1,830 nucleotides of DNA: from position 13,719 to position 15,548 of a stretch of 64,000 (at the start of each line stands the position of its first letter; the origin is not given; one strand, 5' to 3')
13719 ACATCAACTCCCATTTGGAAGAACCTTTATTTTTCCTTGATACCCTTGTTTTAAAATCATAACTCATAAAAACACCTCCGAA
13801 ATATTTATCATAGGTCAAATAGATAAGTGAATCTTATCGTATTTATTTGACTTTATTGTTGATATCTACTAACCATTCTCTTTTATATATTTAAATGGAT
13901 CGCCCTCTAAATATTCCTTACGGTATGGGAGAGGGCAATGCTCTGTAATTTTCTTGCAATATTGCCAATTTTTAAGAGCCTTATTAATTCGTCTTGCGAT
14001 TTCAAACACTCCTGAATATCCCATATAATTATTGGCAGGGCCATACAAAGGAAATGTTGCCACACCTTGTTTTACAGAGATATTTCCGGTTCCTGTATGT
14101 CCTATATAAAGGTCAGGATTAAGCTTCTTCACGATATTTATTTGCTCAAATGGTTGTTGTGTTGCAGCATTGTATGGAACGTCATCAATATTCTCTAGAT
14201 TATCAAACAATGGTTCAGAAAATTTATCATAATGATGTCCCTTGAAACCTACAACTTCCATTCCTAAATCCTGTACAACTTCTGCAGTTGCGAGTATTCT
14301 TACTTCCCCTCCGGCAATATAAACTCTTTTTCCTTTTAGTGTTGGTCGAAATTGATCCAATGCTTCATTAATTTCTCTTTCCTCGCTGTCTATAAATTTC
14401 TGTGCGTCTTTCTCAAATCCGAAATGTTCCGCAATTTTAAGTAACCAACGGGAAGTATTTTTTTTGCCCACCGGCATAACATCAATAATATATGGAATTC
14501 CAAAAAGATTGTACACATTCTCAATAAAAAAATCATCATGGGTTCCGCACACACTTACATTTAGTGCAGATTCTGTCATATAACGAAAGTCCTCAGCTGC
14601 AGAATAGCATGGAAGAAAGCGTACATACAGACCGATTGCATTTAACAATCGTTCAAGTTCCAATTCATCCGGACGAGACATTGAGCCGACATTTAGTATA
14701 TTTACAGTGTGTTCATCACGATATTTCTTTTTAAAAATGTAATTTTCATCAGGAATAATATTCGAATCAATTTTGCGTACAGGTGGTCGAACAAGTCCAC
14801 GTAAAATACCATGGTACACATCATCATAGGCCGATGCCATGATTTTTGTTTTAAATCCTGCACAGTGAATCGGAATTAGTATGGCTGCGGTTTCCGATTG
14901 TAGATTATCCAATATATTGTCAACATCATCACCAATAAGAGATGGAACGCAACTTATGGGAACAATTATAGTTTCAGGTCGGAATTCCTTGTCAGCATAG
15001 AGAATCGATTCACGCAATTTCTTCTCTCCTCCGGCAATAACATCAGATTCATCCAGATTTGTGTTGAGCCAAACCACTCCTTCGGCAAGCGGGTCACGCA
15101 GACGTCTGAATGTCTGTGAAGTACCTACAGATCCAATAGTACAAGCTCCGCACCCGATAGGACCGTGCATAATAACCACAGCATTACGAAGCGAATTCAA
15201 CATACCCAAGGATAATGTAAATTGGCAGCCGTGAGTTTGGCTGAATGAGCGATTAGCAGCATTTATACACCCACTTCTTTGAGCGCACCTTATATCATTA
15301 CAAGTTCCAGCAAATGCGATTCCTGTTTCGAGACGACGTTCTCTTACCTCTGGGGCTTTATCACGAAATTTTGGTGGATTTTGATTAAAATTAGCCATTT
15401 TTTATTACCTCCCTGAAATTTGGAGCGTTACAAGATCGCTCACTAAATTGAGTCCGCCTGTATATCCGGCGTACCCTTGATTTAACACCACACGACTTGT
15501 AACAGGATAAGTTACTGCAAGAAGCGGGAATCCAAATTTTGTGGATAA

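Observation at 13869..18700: NifH-less nitrogenase-like D/K pair embedded in a Cys/Met salvage operon, with a NifX-like protein, an Fe-S flavoprotein and a dedicated CysK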

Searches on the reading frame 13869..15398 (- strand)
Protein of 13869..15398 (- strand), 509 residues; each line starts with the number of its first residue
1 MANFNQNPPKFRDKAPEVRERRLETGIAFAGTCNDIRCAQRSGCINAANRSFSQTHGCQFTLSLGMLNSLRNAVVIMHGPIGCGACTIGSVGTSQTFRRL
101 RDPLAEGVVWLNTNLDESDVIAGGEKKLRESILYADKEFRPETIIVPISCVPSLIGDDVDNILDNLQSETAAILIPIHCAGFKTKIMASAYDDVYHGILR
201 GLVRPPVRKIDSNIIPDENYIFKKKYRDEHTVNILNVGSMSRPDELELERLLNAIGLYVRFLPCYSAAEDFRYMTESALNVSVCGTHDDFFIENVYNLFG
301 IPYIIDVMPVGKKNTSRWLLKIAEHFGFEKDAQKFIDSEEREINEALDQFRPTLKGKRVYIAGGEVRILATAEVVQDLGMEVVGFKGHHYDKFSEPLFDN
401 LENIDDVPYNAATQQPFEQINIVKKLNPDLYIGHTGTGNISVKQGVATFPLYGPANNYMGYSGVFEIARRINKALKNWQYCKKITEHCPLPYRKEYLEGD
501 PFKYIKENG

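Call 4: search_protein_families(library=pfam, proteins=[window:13869-15398:-], max_evalue=0.01)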
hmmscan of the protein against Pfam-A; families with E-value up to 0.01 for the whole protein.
window:13869-15398:- (509 aa): 1 family
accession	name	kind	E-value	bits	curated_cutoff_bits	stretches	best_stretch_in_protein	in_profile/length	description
PF00148.24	Oxidored_nitro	-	1.2e-67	229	28.6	1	58-475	1-398/399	Nitrogenase component 1 type Oxidoreductase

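Call 5: search_protein_families(library=ncbifam, proteins=[window:13869-15398:-], max_evalue=0.01)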
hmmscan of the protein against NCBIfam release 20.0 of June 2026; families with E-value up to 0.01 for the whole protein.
window:13869-15398:- (509 aa): 19 families
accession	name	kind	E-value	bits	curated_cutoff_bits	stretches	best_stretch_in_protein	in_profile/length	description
TIGR01283.1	nifE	equivalog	5.2e-48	163.8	505.1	1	39-482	26-454/459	nitrogenase iron-molybdenum cofactor biosynthesis protein NifE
TIGR01862.1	N2-ase-Ialpha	subfamily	3e-45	154.7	486.05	1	55-477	33-439/444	nitrogenase component I subunit alpha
TIGR01282.1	nifD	equivalog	1.8e-36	125.9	653.55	1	54-478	46-457/466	nitrogenase molybdenum-iron protein alpha chain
TIGR01284.1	alt_nitrog_alph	subfamily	3.5e-35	121.3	512.8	1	56-477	44-446/457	nitrogenase subunit alpha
TIGR01860.1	VNFD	equivalog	1.1e-28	100.1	823.1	1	56-477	46-448/461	nitrogenase vanadium-iron protein, alpha chain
NF011047.0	PRK14477.1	equivalog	1.1e-27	96.3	1229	2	33-182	12-154/917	bifunctional nitrogenase iron-molybdenum cofactor biosynthesis protein NifEN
TIGR01861.1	ANFD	equivalog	7.3e-24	84.1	873.8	1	30-475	22-447/513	nitrogenase iron-iron protein, alpha chain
TIGR01278.1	DPOR_BchB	equivalog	7.2e-21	74.6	490.35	1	67-394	20-329/512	ferredoxin:protochlorophyllide reductase (ATP-dependent) subunit B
NF002790.0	PRK02910.1-4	equivalog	3.3e-15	55.7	912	1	128-386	73-327/530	ferredoxin:protochlorophyllide reductase (ATP-dependent) subunit B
TIGR01279.1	DPOR_bchN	equivalog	7e-15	54.8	419.95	1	114-476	57-393/407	ferredoxin:protochlorophyllide reductase (ATP-dependent) subunit N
NF002768.0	PRK02842.1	equivalog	2e-14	53.3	324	1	114-448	68-377/423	ferredoxin:protochlorophyllide reductase (ATP-dependent) subunit N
TIGR03282.1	methan_mark_13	equivalog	9e-14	51.2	268.4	1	65-184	12-118/352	Ni-sirohydrochlorin a,c-diamide reductive cyclase catalytic subunit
NF002789.0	PRK02910.1-3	equivalog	4.4e-11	42.3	509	1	121-461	65-405/535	ferredoxin:protochlorophyllide reductase (ATP-dependent) subunit B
TIGR02931.1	anfK_nitrog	equivalog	5.7e-09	35.2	853.85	2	36-202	4-162/461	Fe-only nitrogenase subunit beta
TIGR02015.1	BchY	equivalog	1e-08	34.5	425.15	1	127-484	74-414/422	chlorophyllide a reductase subunit Y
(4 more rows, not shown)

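Call 11: find_encoding_contigs(protein=window:13869-15398:-, flank=10000, max_places=6)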
Protein window:13869-15398:- (509 aa): 1 contig read that carries it; 1 place shown.
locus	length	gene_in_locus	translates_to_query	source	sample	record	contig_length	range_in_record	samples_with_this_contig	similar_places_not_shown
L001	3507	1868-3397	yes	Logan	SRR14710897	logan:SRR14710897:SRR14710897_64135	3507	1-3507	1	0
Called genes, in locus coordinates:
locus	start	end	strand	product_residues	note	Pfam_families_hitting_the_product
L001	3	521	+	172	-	?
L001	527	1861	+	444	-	PF00148:Oxidored_nitro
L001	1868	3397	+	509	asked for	PF00148:Oxidored_nitro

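Call 12: find_homologous_proteins(query=window:13869-15398:-)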
Query window:13869-15398:- (509 aa): 566 proteins with E <= 0.001 among 8000 candidates; the best 120 are listed.
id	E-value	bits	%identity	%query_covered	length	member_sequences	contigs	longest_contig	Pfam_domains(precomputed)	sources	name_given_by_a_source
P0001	0.0e+0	1187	100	100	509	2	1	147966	PF00148.25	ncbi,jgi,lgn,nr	ncbi:MAG: hypothetical protein LBT51_03425 [Fusobacteriaceae bacterium]|jgi:nitrogenase molybdenum-i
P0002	4.2e-243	826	69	97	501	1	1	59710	PF00148.25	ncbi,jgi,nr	ncbi:MAG: hypothetical protein LBQ42_07165 [Synergistaceae bacterium]|jgi:nitrogenase molybdenum-iro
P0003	6.0e-242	822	68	98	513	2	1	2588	PF00148.25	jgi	-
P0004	7.2e-242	822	66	98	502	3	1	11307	PF00148.25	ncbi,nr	ncbi:MAG: nitrogenase [Peptococcaceae bacterium]|nr:nitrogenase [Peptococcaceae bacterium]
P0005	2.8e-240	816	69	97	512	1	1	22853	PF00148.25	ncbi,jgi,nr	ncbi:MAG: hypothetical protein LBQ90_03205 [Synergistaceae bacterium]|jgi:nitrogenase molybdenum-iro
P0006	4.9e-239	812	67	97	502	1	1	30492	PF00148.25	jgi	jgi:nitrogenase molybdenum-iron protein alpha chain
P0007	1.0e-236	805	67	97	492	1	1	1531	PF00148.25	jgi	jgi:nitrogenase molybdenum-iron protein alpha chain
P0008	3.5e-236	803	67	97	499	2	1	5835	PF00148.25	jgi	jgi:nitrogenase molybdenum-iron protein alpha chain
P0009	6.3e-232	789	64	97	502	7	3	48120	PF00148.25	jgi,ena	-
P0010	1.2e-231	788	64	97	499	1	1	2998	PF00148.25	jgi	jgi:nitrogenase molybdenum-iron protein alpha chain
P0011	2.7e-231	787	64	97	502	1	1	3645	PF00148.25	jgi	jgi:nitrogenase molybdenum-iron protein alpha chain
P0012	2.8e-231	787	64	97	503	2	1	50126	PF00148.25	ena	-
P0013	3.5e-231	786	64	97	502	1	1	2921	PF00148.25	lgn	-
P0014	4.3e-231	786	64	97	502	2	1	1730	PF00148.25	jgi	jgi:nitrogenase molybdenum-iron protein alpha chain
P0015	5.9e-230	782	65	97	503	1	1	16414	PF00148.25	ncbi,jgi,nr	ncbi:MAG: hypothetical protein LBT65_00425 [Synergistaceae bacterium]|jgi:nitrogenase molybdenum-iro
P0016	8.5e-230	782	64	97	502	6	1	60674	PF00148.25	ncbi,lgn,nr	ncbi:MAG: nitrogenase [Oscillospiraceae bacterium]|nr:nitrogenase [Oscillospiraceae bacterium]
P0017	1.3e-229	781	64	97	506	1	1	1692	PF00148.25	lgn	-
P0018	1.2e-227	775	65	97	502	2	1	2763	PF00148.25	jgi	jgi:nitrogenase molybdenum-iron protein alpha chain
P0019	7.5e-224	762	62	97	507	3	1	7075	PF00148.25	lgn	-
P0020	4.0e-214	730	60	97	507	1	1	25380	PF00148.25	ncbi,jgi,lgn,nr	ncbi:MAG: nitrogenase [Peptococcaceae bacterium]|jgi:nitrogenase molybdenum-iron protein alpha chain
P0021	5.4e-213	726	62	98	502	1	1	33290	PF00148.25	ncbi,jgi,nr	ncbi:MAG: nitrogenase component 1 [Clostridiales bacterium]|jgi:nitrogenase molybdenum-iron protein 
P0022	1.3e-212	725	61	97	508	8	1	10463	PF00148.25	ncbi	-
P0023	6.3e-212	723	60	97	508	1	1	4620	PF00148.25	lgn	-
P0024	3.9e-211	720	60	97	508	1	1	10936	PF00148.25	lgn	-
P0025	4.8e-210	717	60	97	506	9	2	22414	PF00148.25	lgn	-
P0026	5.1e-210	717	60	97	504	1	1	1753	PF00148.25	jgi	-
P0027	3.2e-209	714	60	97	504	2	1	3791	PF00148.25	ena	-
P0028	5.3e-209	713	60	97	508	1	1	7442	PF00148.25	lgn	-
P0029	8.4e-209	713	59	97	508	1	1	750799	PF00148.25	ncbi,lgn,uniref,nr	ncbi:nitrogenase molybdenum-iron protein alpha chain [Sporobacter termitidis DSM 10068]|uniref:Nitro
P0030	1.9e-208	711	60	96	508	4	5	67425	PF00148.25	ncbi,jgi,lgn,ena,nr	ncbi:MAG: nitrogenase [Clostridiaceae bacterium]|nr:nitrogenase [Clostridiaceae bacterium]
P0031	3.0e-208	711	59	97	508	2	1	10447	PF00148.25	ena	-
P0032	3.1e-208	711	59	97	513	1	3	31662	PF00148.25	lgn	-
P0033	7.0e-208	710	59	97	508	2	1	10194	PF00148.25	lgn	-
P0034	7.2e-208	709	59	97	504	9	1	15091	PF00148.25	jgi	-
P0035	1.2e-207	709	61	97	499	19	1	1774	PF00148.25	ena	-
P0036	1.4e-207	709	59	97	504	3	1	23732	PF00148.25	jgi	-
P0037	1.6e-207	708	59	97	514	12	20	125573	PF00148.25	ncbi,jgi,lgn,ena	-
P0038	2.2e-207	708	59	97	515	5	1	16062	PF00148.25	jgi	-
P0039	4.5e-207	707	60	97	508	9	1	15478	PF00148.25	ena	-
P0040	2.2e-206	705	58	97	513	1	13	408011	PF00148.25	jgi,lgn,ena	jgi:Nitrogenase component 1 type Oxidoreductase.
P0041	3.6e-206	704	58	97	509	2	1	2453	PF00148.25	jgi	jgi:nitrogenase molybdenum-iron protein alpha chain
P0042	7.2e-206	703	60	97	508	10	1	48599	PF00148.25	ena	-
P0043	7.5e-206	703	59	97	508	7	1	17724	PF00148.25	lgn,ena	-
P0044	9.5e-206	703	58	97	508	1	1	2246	PF00148.25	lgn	-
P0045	1.9e-205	701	59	97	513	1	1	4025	PF00148.25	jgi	jgi:nitrogenase molybdenum-iron protein alpha chain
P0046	2.2e-205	701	58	97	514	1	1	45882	PF00148.25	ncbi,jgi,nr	ncbi:MAG: nitrogenase [Treponema sp.]|jgi:nitrogenase molybdenum-iron protein alpha chain|nr:nitroge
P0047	4.6e-205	700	58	97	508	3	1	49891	PF00148.25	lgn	-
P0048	4.7e-205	700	61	96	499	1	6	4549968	PF00148.25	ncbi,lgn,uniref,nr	ncbi:nitrogenase component 1 [Clostridium kluyveri]|uniref:Nitrogenase n=1 Tax=Clostridium kluyveri 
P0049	5.7e-205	700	58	97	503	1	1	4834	PF00148.25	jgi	jgi:nitrogenase molybdenum-iron protein alpha chain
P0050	1.0e-204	699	59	97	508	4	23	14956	PF00148.25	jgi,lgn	jgi:nitrogenase molybdenum-iron protein alpha chain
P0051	1.3e-204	699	60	98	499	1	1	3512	PF00148.25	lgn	-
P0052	1.4e-204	699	58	97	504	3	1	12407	PF00148.25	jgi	-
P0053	1.6e-204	698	58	97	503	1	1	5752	PF00148.25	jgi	jgi:nitrogenase molybdenum-iron protein alpha chain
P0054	1.8e-204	698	60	97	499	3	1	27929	PF00148.25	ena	-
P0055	3.5e-204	697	58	97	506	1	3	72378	PF00148.25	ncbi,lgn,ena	-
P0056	3.8e-204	697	58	97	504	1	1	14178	PF00148.25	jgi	-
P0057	4.3e-204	697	58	97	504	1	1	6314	PF00148.25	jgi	jgi:nitrogenase molybdenum-iron protein alpha chain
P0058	4.7e-204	697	60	97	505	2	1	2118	PF00148.25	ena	-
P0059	5.9e-204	697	60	97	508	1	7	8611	PF00148.25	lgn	-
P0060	6.0e-204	697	59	97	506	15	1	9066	PF00148.25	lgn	-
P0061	7.2e-204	696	58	97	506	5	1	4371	PF00148.25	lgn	-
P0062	7.3e-204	696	59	96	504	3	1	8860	PF00148.25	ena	-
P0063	8.9e-204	696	58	97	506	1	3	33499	PF00148.25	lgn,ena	-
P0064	1.2e-203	696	59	96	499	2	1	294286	PF00148.25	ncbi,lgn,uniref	ncbi:nitrogenase component 1 [Clostridium sp. WILCCON 0269]|uniref:Nitrogenase component 1 n=1 Tax=C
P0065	1.2e-203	696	58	97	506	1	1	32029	PF00148.25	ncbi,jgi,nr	ncbi:MAG: nitrogenase component 1 [Treponema sp.]|jgi:nitrogenase molybdenum-iron protein alpha chai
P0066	1.2e-203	696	58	97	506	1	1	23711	PF00148.25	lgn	-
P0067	1.3e-203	695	58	97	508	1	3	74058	PF00148.25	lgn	-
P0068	1.8e-203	695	58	97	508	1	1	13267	PF00148.25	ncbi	-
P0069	1.9e-203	695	58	97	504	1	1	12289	PF00148.25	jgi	-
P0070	3.3e-203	694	57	97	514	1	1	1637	PF00148.25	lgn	-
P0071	3.8e-203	694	58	97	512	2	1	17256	PF00148.25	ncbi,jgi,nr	ncbi:MAG: nitrogenase [Treponema sp.]|jgi:nitrogenase molybdenum-iron protein alpha chain|nr:nitroge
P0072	5.1e-203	693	59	97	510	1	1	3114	PF00148.25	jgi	jgi:nitrogenase molybdenum-iron protein alpha chain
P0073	5.9e-203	693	58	97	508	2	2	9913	PF00148.25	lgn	-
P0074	5.9e-203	693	57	97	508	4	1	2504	PF00148.25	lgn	-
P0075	6.4e-203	693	58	97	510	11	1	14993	PF00148.25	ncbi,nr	ncbi:MAG: nitrogenase [Treponema sp.]|nr:nitrogenase [Treponema sp.]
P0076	1.8e-202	692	57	97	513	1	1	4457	PF00148.25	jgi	jgi:nitrogenase molybdenum-iron protein alpha chain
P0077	2.4e-202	691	59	97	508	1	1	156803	PF00148.25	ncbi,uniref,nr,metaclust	ncbi:nitrogenase vanadium-iron protein alpha chain [Oxobacter pfennigii]|uniref:Nitrogenase vanadium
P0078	3.1e-202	691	57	97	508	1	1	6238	PF00148.25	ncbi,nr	ncbi:MAG TPA: nitrogenase component 1 [Syntrophomonas sp.]|nr:nitrogenase component 1 [Syntrophomona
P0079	4.4e-202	690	58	97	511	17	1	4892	PF00148.25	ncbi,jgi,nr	ncbi:MAG: nitrogenase [Treponema sp.]|jgi:nitrogenase molybdenum-iron protein alpha chain|nr:nitroge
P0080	5.6e-202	690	58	97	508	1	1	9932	PF00148.25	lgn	-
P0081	5.9e-202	690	57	97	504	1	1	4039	PF00148.25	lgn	-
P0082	8.4e-202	689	58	97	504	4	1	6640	PF00148.25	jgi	-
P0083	8.7e-202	689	57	97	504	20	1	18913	PF00148.25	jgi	jgi:nitrogenase molybdenum-iron protein alpha chain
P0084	9.6e-202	689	57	97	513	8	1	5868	PF00148.25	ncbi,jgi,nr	ncbi:MAG: nitrogenase [Treponema sp.]|jgi:nitrogenase molybdenum-iron protein alpha chain|nr:nitroge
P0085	1.1e-201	689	57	97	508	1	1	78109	PF00148.25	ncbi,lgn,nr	ncbi:MAG TPA: nitrogenase component 1 [Clostridia bacterium]|nr:nitrogenase component 1 [Clostridia 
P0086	1.3e-201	689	59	98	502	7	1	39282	PF00148.25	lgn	-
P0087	1.5e-201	689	58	97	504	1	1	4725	PF00148.25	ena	-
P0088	2.0e-201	688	56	97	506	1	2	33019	PF00148.25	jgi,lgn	jgi:nitrogenase molybdenum-iron protein alpha chain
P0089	2.1e-201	688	57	97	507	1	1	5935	PF00148.25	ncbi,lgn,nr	ncbi:oxidoreductase nitrogenase component 1 [Spirochaetia bacterium]|nr:oxidoreductase nitrogenase c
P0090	2.7e-201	688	59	98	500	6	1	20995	PF00148.25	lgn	-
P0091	3.3e-201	688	58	97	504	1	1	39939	PF00148.25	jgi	-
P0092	4.2e-201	687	59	96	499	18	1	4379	PF00148.25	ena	-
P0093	6.0e-201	687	57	97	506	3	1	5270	PF00148.25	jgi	jgi:nitrogenase molybdenum-iron protein alpha chain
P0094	7.7e-201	686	57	97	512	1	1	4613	PF00148.25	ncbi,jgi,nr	ncbi:MAG: nitrogenase component 1 [Clostridiales bacterium]|jgi:nitrogenase molybdenum-iron protein 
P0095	1.0e-200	686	57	97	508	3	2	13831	PF00148.25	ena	-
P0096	1.4e-200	685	57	97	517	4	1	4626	PF00148.25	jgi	jgi:nitrogenase molybdenum-iron protein alpha chain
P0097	4.1e-200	684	57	97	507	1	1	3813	PF00148.25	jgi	jgi:nitrogenase molybdenum-iron protein alpha chain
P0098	5.0e-200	684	56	97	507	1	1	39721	PF00148.25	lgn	-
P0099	5.3e-200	684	57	97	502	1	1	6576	PF00148.25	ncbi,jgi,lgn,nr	ncbi:MAG: nitrogenase [Spirochaetaceae bacterium]|jgi:nitrogenase molybdenum-iron protein alpha chai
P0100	6.5e-200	683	58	97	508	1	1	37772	PF00148.25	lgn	-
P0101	6.6e-200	683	58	98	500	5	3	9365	PF00148.25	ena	-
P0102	7.1e-200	683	57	97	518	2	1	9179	PF00148.25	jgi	jgi:nitrogenase molybdenum-iron protein alpha chain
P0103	8.2e-200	683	56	97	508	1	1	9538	PF00148.25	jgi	jgi:nitrogenase molybdenum-iron protein alpha chain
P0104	3.0e-199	681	57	97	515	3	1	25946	PF00148.25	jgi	jgi:nitrogenase molybdenum-iron protein alpha chain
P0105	3.2e-199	681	56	97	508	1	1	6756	PF00148.25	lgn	-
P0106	3.2e-199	681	58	97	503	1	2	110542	PF00148.25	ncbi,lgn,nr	ncbi:oxidoreductase nitrogenase component 1 [Spirochaetia bacterium]|nr:oxidoreductase nitrogenase c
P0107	4.4e-199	681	57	97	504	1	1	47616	PF00148.25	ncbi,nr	ncbi:MAG: nitrogenase component 1 [Bacillota bacterium]|nr:nitrogenase component 1 [Bacillota bacter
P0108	6.4e-199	680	57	97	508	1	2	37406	PF00148.25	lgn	-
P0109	9.2e-199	679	56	98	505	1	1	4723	PF00148.25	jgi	-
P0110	1.4e-198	679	58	97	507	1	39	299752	PF00148.25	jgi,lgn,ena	-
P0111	2.8e-198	678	56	97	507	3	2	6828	PF00148.25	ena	-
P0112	2.9e-198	678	56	97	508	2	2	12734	PF00148.25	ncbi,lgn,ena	-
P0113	5.3e-198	677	57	97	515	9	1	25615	PF00148.25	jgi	jgi:nitrogenase molybdenum-iron protein alpha chain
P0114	5.4e-198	677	56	97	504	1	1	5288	PF00148.25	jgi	-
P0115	7.9e-198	676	57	97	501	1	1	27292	PF00148.25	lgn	-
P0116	8.2e-198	676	56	97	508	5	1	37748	PF00148.25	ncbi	ncbi:MAG: nitrogenase component 1 [Mobilitalea sp.]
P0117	8.7e-198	676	59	97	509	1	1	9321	PF00148.25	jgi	jgi:nitrogenase molybdenum-iron protein alpha chain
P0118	9.4e-198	676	58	97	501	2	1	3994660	PF00148.25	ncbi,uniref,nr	ncbi:nitrogenase component 1 [Anaerosinus massiliensis]|uniref:nitrogenase component 1 n=1 Tax=Massi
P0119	1.4e-197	676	57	97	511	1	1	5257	PF00148.25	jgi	jgi:nitrogenase molybdenum-iron protein alpha chain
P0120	1.5e-197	675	57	97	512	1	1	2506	PF00148.25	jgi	jgi:nitrogenase molybdenum-iron protein alpha chain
